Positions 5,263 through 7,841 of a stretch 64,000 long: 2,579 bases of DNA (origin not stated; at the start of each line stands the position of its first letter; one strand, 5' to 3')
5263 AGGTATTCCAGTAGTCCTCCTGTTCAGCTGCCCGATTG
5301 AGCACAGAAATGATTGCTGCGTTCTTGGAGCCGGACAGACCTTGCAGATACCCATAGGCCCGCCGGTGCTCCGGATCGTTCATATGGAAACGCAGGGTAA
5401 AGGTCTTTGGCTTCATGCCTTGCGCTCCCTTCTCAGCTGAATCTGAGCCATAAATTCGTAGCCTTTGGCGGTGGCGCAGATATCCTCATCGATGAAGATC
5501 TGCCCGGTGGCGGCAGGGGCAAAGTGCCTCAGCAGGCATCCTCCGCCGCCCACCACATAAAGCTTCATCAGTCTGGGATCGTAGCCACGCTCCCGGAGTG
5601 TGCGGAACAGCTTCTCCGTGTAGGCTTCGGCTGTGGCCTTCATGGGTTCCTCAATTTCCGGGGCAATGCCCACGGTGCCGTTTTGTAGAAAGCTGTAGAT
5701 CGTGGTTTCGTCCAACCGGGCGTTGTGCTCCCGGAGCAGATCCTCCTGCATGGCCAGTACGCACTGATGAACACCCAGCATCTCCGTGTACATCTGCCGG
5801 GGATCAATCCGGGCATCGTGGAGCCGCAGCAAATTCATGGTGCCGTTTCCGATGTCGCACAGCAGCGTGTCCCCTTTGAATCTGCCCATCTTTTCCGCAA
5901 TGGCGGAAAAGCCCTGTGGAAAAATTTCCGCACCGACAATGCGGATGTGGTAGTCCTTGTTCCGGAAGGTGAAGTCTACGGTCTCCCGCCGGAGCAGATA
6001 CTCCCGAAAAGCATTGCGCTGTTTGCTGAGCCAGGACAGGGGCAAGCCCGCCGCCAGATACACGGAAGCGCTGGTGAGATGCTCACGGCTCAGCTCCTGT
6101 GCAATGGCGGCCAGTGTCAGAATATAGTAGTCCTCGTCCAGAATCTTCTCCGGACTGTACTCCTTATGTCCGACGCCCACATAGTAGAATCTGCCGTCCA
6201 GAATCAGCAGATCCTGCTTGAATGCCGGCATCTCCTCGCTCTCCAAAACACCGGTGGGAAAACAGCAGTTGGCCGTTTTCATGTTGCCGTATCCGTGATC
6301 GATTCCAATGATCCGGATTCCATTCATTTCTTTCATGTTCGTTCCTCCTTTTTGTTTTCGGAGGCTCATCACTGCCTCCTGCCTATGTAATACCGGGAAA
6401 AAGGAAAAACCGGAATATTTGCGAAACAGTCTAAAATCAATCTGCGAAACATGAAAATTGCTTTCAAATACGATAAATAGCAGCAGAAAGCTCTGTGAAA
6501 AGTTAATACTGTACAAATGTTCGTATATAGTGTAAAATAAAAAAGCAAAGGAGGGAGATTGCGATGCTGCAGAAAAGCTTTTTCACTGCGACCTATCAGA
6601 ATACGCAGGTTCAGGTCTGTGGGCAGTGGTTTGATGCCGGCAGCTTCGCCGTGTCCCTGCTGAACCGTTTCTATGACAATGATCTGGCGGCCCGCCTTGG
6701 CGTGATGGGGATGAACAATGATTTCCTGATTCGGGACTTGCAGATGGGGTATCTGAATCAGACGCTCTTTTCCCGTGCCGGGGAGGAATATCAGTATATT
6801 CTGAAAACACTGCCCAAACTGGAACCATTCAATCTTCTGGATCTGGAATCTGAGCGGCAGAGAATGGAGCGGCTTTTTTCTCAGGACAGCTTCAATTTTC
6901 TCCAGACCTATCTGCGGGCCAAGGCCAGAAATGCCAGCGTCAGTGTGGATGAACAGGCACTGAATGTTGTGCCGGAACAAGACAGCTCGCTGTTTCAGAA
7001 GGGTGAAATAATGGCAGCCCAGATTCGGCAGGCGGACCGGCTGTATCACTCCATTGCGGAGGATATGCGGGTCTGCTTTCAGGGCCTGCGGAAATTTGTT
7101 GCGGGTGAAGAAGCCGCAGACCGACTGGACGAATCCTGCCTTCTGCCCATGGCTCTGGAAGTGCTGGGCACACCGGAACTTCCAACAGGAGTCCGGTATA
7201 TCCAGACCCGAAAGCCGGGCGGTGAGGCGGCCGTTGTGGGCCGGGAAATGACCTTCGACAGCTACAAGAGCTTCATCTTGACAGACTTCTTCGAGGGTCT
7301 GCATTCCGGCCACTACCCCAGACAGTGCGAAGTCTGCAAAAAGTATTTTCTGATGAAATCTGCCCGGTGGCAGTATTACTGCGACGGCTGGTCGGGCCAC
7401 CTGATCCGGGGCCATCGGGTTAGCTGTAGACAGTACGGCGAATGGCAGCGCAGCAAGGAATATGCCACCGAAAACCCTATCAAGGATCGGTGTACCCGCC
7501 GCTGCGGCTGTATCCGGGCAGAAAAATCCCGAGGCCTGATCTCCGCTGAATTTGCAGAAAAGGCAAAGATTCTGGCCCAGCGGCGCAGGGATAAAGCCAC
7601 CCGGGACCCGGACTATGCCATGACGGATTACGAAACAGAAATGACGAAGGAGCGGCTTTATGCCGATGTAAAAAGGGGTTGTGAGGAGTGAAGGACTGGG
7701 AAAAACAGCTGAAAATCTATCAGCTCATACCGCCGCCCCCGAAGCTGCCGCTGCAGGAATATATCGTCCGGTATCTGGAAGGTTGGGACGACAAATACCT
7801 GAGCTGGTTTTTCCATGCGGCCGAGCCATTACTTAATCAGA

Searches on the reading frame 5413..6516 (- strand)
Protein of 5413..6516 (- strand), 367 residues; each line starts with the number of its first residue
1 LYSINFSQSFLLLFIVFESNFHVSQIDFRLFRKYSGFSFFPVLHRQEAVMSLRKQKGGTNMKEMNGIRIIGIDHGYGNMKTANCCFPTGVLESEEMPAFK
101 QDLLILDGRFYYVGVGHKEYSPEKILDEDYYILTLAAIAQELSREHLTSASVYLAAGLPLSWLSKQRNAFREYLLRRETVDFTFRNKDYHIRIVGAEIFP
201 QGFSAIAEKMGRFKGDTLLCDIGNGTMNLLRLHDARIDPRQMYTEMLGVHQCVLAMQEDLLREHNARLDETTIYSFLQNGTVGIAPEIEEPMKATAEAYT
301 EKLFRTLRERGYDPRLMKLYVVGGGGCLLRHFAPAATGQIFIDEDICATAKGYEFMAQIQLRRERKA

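Call 58: search_protein_families(library=pfam, proteins=[window:5413-6516:-], max_evalue=0.001)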
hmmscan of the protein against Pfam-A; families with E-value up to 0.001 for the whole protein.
window:5413-6516:- (367 aa): 1 family
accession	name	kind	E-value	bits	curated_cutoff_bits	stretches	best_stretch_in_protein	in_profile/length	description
PF17989.7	ALP_N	-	1e-13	52.2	26.3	1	71-203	1-147/148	Actin like proteins N terminal domain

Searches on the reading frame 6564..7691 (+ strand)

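Call 8: search_protein_families(library=pfam, proteins=[window:6564-7691:+], max_evalue=0.001)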
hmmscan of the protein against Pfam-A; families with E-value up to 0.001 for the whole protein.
window:6564-7691:+ (375 aa): 1 family
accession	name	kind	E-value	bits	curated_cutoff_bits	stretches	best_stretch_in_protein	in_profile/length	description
PF19553.4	DUF6076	-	7.5e-44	149.9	23.5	1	207-371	5-167/168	Family of unknown function (DUF6076)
